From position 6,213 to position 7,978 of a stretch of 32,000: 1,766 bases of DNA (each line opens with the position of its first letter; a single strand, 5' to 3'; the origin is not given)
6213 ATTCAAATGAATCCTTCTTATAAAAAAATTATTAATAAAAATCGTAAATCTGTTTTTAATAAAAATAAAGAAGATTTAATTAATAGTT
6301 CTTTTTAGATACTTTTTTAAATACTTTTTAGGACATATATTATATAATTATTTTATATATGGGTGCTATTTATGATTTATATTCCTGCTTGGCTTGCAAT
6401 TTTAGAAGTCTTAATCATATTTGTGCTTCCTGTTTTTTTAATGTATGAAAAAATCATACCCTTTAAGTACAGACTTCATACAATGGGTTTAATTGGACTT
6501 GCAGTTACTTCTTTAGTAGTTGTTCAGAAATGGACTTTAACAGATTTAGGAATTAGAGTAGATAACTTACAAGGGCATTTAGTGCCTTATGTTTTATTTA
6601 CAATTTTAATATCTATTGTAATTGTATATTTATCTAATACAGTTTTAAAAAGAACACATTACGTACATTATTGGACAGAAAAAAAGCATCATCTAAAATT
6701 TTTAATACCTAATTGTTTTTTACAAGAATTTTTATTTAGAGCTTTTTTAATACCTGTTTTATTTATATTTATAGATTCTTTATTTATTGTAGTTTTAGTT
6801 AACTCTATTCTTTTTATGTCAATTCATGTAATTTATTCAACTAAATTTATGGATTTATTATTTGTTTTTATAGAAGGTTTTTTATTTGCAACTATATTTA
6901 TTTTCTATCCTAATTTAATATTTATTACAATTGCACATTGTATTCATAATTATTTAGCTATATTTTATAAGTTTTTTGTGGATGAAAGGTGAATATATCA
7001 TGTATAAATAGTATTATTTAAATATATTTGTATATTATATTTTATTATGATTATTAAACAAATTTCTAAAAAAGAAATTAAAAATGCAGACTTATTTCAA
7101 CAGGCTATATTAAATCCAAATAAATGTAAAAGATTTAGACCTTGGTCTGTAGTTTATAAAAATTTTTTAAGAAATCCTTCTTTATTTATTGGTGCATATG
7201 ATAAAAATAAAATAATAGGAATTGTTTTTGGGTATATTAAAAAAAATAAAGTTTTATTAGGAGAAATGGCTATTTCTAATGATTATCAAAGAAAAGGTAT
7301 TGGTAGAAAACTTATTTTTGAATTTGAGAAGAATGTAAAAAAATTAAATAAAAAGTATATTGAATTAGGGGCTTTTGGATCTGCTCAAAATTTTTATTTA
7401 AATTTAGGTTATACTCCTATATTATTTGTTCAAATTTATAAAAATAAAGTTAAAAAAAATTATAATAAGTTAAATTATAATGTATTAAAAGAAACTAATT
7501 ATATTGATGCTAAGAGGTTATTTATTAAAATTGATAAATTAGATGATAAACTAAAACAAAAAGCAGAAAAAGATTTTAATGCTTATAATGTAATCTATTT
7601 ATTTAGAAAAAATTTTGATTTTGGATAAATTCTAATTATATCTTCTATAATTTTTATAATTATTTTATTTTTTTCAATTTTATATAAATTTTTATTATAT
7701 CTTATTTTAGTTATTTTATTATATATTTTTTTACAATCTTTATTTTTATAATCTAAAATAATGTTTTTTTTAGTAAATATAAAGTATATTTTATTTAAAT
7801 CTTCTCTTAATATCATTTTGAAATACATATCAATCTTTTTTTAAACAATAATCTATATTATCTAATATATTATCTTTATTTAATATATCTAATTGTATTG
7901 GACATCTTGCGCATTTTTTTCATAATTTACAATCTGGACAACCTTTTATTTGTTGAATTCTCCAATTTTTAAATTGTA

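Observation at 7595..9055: Unannotated 41-aa peptide gene translationally coupled to a radical SAM/SPASM enzyme: candidate archaeal RiPP cassette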

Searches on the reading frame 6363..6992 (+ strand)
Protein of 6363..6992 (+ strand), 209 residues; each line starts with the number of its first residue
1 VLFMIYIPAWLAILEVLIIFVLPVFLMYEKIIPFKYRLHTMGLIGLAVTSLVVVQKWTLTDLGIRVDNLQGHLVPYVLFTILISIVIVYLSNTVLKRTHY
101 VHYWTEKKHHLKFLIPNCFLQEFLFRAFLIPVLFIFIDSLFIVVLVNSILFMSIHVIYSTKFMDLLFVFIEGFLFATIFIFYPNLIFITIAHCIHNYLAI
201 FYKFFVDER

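Call 7: search_protein_families(library=pfam, proteins=[window:6363-6992:+], max_evalue=0.01)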
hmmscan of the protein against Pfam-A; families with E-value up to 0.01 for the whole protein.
window:6363-6992:+ (209 aa): 1 family
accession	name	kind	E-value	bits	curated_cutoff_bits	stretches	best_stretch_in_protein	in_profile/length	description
PF02517.21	Rce1-like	-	1.9e-07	31.7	22.4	1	115-197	13-92/93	Type II CAAX prenyl endopeptidase Rce1-like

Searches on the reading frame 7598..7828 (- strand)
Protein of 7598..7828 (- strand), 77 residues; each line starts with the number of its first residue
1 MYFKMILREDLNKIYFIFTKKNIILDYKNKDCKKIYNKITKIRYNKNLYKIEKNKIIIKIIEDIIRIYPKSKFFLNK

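Call 7: search_protein_families(library=pfam, proteins=[window:7598-7828:-], max_evalue=0.01)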
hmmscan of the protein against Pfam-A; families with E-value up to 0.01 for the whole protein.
seq(77 aa): 0 families

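Call 8: search_protein_families(library=ncbifam, proteins=[window:7598-7828:-], max_evalue=0.1)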
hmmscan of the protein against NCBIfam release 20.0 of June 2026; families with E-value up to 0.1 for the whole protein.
seq(77 aa): 2 families
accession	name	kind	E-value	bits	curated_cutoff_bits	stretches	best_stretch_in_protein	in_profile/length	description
TIGR02328.1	TIGR02328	hypoth_equivalog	0.039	14.5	121.15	1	3-57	53-106/120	TIGR02328 family protein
NF007436.0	PRK09982.1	equivalog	0.064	13.4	203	1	9-62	45-97/142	universal stress protein UspD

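Call 33: find_homologous_proteins(query=A3, max_evalue=1)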
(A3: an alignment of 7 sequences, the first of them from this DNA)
Query A3 (7 sequences) (77 aa, profile of the alignment): 8 proteins with E <= 1 among 652 candidates.
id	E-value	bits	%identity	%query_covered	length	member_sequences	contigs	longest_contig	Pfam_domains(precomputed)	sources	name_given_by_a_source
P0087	9.0e-33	130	51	96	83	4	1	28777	-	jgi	-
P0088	9.0e-33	130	47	96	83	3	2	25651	-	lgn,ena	-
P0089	3.2e-32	128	44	96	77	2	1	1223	-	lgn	-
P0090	1.4e-31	126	48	96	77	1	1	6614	-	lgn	-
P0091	1.6e-30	123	44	96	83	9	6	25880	-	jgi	jgi:hypothetical protein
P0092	7.7e-26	108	100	100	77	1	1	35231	-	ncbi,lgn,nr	ncbi:MAG: hypothetical protein PHN22_03445 [Candidatus ainarchaeum sp.]|nr:hypothetical protein [Can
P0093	5.4e-21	92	57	30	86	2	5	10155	-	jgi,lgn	-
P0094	5.2e-12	63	39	47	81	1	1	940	-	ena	-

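Call 38: search_protein_families(library=pfam, alignment_id=A4, max_evalue=10)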
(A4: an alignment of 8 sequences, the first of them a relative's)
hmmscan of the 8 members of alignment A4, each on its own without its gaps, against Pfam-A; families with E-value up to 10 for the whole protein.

A. member 1, P0092 (77 aa): 1 family
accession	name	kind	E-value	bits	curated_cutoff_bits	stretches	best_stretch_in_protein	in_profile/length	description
PF12433.14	PV_NSP1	-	6.3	7.7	25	1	25-57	2-34/82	Parvovirus non-structural protein 1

B. families by the number of members that match (of 8 scanned): 8 families
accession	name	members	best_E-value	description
PF14466.11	PLCC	2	9.1e-05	PLAT/LH2 and C2-like Ca2+-binding lipoprotein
PF02990.21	EMP70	2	0.028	Endomembrane protein 70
PF06115.17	DUF956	1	0.034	Domain of unknown function (DUF956)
PF14129.11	DUF4296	1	0.051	Domain of unknown function (DUF4296)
PF22346.2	CARDS_D3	1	0.06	ADP-ribosylating toxin CARDS, C-terminal beta-trefoil domain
PF02772.21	S-AdoMet_synt_M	1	0.073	S-adenosylmethionine synthetase, central domain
PF03483.22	B3_4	1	0.084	B3/4 domain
PF12433.14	PV_NSP1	1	6.3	Parvovirus non-structural protein 1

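Call 43: predict_structure(alignment_id=A4)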
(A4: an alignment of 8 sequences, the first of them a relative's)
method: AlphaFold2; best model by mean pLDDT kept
length: 77 residues; sequences in the alignment: 8
mean_pLDDT: 91.5   pTM: 0.79
mean pLDDT of the five models: 91.5, 90.7, 90.4, 61.4, 59.0
residues with pLDDT >= 90: 61; 70-90: 13; 50-70: 3; < 50: 0
segments of 3 or more residues with pLDDT < 50: none
pLDDT, mean of each block of 10 residues (from residue 1): 90 94 93 95 90 93 93 80
secondary structure, 60 per line:
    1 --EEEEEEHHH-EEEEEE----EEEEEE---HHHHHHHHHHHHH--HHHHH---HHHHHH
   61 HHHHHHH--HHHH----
elements in order: E3-8 E13-18 E23-28 H32-44 H47-51 H55-67 H70-73

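Call 46: fold_search(model_id=the predicted structure, library=pdb)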
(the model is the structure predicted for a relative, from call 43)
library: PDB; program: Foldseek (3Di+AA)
matches with E <= 10: 416; with E <= 0.001: 0
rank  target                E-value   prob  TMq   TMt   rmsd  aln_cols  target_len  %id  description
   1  6xtj                  7.3e-01  0.54  0.47  0.09   7.1        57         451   14  The high resolution structure of the FERM domain of human FERMT2 (released 2020-02-12)
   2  5v1u_B                7.8e-01  0.30  0.46  0.43   5.5        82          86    4  TbiB1 in Complex with the TbiA(beta) Leader Peptide (released 2018-09-05)
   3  2pn2                  8.3e-01  0.16  0.29  0.19   5.7        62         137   10  CRYSTAL STRUCTURE OF A PUTATIVE OSMOTIC STRESS INDUCED AND DETOXIFICATION RESPONSE PROTEIN (PSYC_0566) FROM PSYCHROBACTE (released 2007-05-08)
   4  5v1u_A                8.9e-01  0.25  0.45  0.42   5.7        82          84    4  TbiB1 in Complex with the TbiA(beta) Leader Peptide (released 2018-09-05)
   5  5v1v_A                8.9e-01  0.23  0.43  0.40   5.1        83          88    5  TbiB1 in Complex with the TbiA(alpha) Leader Peptide (released 2018-09-05)
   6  5xpy                  9.5e-01  0.51  0.38  0.07   2.7        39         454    8  Structural basis of kindlin-mediated integrin recognition and activation (released 2017-07-26)
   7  6fx1_F                1.1e+00  0.23  0.26  0.44   3.1        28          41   18  Crystal structure of Pholiota squarrosa lectin in complex with an octasaccharide (released 2018-07-11)
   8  8ssm_C                1.1e+00  0.08  0.28  0.25  10.8        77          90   21  Citrobacter rodentium contact dependent growth inhibition (CDI) toxin (CdiA-CT) and immunity (CdiI) complex (released 2024-05-15)
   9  7cb1_A                1.2e+00  0.15  0.29  0.06   8.2        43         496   14  Structure of Serratia marcescens chitinase B complexed with compound 6q (released 2021-06-16)
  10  1e6r_B                1.4e+00  0.14  0.29  0.06   8.2        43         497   14  Chitinase B from Serratia marcescens wildtype in complex with inhibitor allosamidin (released 2001-06-22)
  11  5xpz_A                1.5e+00  0.33  0.34  0.07   2.0        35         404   17  Structural basis of kindlin-mediated integrin recognition and activation (released 2017-07-26)
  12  1u2l_A                1.5e+00  0.15  0.30  0.10   4.3        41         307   10  Crystal structure of the C-terminal domain from the catalase-peroxidase KatG of Escherichia coli (P1) (released 2004-10-05)
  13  1goi_A                1.5e+00  0.14  0.29  0.06   8.2        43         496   14  Crystal structure of the D140N mutant of chitinase B from Serratia marcescens at 1.45 A resolution (released 2001-11-15)
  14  1e6n_A                1.5e+00  0.12  0.28  0.06   8.3        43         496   14  Chitinase B from Serratia marcescens inactive mutant E144Q in complex with N-acetylglucosamine-pentamer (released 2001-06-22)
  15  1ogb_A                1.5e+00  0.11  0.27  0.06   8.2        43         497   12  Chitinase b from Serratia marcescens mutant D142N (released 2004-04-27)
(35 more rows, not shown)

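Call 49: search_solved_structures(query=A4, max_evalue=10, show_alignments=3)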
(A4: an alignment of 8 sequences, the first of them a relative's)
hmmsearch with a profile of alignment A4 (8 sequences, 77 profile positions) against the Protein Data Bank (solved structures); distinct sequences matched with E-value up to 10: 9.
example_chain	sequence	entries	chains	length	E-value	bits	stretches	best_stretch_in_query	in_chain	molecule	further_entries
2lt3_A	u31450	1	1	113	1.3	12.2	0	4-33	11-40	Transcriptional regulator, CarD family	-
6vbj_A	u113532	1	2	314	2.5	11.4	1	20-55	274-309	Phosphoenolpyruvate-protein phosphotransferase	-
2bg5_A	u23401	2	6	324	2.6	11.3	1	20-55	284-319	PHOSPHOENOLPYRUVATE-PROTEIN KINASE | PHOSPHOENOLPYRUVATE-PROTEIN KINASE (PTS SYSTEM EI COMPONENT IN BACTERIA)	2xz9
2xz7_A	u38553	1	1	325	2.6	11.3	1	20-55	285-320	PHOSPHOENOLPYRUVATE-PROTEIN KINASE (PTS SYSTEM EI COMPONENT IN BACTERIA)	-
5bjv_A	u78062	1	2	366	5.3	10.3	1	27-72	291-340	WlaL protein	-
5bjy_A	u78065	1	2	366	5.4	10.3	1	27-72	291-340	WlaL protein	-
5bjw_A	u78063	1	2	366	5.4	10.3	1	27-72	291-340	WlaL protein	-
5bju_A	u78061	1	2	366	5.4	10.3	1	27-72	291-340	WlaL protein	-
5bjx_A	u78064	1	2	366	5.4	10.3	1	27-72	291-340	WlaL protein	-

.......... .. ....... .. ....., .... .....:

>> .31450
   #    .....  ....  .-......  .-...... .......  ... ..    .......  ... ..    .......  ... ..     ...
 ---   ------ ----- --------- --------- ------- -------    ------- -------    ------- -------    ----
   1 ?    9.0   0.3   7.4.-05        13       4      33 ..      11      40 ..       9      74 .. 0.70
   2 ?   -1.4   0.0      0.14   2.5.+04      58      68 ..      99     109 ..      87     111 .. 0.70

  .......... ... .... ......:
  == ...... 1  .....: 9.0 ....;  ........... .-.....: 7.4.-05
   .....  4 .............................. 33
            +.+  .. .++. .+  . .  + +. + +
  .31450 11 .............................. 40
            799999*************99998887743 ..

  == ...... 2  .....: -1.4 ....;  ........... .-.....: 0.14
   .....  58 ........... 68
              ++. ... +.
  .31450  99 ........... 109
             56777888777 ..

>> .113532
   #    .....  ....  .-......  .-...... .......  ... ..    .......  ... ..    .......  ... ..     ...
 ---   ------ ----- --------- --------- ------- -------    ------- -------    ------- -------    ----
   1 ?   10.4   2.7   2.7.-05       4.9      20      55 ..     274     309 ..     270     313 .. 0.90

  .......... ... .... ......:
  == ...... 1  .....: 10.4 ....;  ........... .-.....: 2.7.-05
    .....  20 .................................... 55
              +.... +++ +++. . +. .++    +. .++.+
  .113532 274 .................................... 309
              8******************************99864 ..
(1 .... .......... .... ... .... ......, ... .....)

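Call 52: find_encoding_contigs(protein=P0088, flank=5000, max_places=4)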
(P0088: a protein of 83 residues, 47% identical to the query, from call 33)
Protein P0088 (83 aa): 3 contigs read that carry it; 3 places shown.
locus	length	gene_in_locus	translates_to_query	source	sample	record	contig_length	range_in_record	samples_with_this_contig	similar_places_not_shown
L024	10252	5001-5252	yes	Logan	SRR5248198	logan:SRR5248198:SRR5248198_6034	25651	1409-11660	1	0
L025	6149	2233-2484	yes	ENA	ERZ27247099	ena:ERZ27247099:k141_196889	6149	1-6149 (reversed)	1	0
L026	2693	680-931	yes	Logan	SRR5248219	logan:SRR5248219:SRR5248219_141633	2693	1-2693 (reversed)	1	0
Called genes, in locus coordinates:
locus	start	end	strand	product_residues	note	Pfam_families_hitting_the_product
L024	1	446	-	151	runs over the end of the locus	PF00293:NUDIX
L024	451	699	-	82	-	PF25213:HVO_A0261_N (weak), PF14947:HTH_45 (faint)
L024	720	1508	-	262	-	-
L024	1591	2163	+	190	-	-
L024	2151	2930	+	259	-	PF00391:PEP-utilizers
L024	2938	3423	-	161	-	PF13673:Acetyltransf_10, PF00583:Acetyltransf_1, PF13508:Acetyltransf_7, PF08445:FR47 (weak)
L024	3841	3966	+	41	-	-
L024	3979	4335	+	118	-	PF04055:Radical_SAM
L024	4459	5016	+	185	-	-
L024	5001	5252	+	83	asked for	-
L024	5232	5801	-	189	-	PF00583:Acetyltransf_1, PF13673:Acetyltransf_10, PF13508:Acetyltransf_7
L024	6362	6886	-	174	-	-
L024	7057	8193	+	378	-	-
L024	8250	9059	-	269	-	-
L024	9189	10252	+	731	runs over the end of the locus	-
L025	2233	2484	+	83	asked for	-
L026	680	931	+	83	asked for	-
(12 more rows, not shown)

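Call 71: search_protein_representatives(alignment_id=A4)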
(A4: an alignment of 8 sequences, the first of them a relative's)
Query: 8 sequences, 77 profile positions. Proteins with E-value up to 0.001 (for the whole library): 5; up to 1e-10: 4; up to 1e-30: 1. The best 5 are listed.
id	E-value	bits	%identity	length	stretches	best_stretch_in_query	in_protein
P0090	5.8e-31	122.4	-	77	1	1-77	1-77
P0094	2.7e-23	97.8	-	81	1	2-76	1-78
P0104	1.1e-22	95.9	-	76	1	1-77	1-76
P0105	4.0e-11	58.8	-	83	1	2-77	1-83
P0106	2.7e-08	49.8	-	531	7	18-35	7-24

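Call 73: find_encoding_contigs(protein=P0104, flank=4000, max_places=4)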
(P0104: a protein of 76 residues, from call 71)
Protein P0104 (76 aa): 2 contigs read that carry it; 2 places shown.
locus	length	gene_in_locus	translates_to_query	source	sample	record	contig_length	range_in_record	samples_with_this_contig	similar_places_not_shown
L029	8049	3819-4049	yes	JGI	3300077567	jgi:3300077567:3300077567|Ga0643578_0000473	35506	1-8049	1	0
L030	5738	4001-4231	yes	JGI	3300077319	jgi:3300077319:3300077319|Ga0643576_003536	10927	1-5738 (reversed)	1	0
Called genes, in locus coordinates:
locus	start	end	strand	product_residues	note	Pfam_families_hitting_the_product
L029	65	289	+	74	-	PF07927:HicA_toxin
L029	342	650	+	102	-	PF01370:Epimerase, PF04321:RmlD_sub_bind, PF16363:GDP_Man_Dehyd (faint), PF07993:NAD_binding_4 (faint), PF01073:3Beta_HSD, PF13460:NAD_binding_10 (weak), PF02719:Polysacc_synt_2 (weak)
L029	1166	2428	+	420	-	PF13173:AAA_14, PF13635:DUF4143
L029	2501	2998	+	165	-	PF13302:Acetyltransf_3, PF13420:Acetyltransf_4, PF00583:Acetyltransf_1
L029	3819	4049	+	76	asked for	-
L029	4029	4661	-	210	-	PF00583:Acetyltransf_1, PF13673:Acetyltransf_10, PF13508:Acetyltransf_7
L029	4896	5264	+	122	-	PF01797:Y1_Tnp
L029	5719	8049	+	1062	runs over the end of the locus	PF12799:LRR_4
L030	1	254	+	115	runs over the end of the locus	PF15970:HicB-like_2 (faint), PF15919:HicB_lk_antitox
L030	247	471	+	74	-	PF07927:HicA_toxin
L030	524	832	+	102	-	PF01370:Epimerase, PF04321:RmlD_sub_bind, PF07993:NAD_binding_4 (faint), PF01073:3Beta_HSD, PF13460:NAD_binding_10 (weak), PF16363:GDP_Man_Dehyd (weak), PF02719:Polysacc_synt_2 (weak)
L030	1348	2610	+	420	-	PF13173:AAA_14, PF13635:DUF4143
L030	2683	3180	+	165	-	PF13302:Acetyltransf_3, PF13420:Acetyltransf_4, PF00583:Acetyltransf_1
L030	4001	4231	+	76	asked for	-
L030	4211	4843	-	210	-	PF00583:Acetyltransf_1, PF13673:Acetyltransf_10, PF13508:Acetyltransf_7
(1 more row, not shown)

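Call 74: find_encoding_contigs(protein=P0105, flank=4000, max_places=4)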
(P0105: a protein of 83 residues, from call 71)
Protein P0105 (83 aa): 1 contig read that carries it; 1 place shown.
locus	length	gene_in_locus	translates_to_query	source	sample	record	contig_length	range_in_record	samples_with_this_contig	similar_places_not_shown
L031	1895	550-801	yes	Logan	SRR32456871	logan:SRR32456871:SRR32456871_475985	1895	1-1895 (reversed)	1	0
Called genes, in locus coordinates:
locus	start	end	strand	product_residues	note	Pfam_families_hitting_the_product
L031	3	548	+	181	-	?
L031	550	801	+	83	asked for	-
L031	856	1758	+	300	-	PF01728:FtsJ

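Call 87: search_protein_families(library=ncbifam, alignment_id=A4, max_evalue=10)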
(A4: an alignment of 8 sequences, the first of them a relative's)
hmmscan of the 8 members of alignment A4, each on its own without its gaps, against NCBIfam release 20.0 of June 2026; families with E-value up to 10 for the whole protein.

A. member 1, P0092 (77 aa): 2 families
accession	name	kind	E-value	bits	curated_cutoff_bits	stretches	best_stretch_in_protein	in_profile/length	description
TIGR02328.1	TIGR02328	hypoth_equivalog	0.039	14.5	121.15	1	3-57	53-106/120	TIGR02328 family protein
NF007436.0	PRK09982.1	equivalog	0.064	13.4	203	1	9-62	45-97/142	universal stress protein UspD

B. families by the number of members that match (of 8 scanned): 6 families
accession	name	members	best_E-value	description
NF052669.1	cg0963_fam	1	0.03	cg0963 family protein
TIGR02328.1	TIGR02328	1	0.039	TIGR02328 family protein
TIGR01034.1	metK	1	0.051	methionine adenosyltransferase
NF007436.0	PRK09982.1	1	0.064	universal stress protein UspD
NF045867.1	PheT_Nterm_rel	1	0.075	TyrS-associated PheT N-terminal domain-related protein TapR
NF010060.0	PRK13537.1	1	0.2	nodulation factor ABC transporter ATP-binding protein NodI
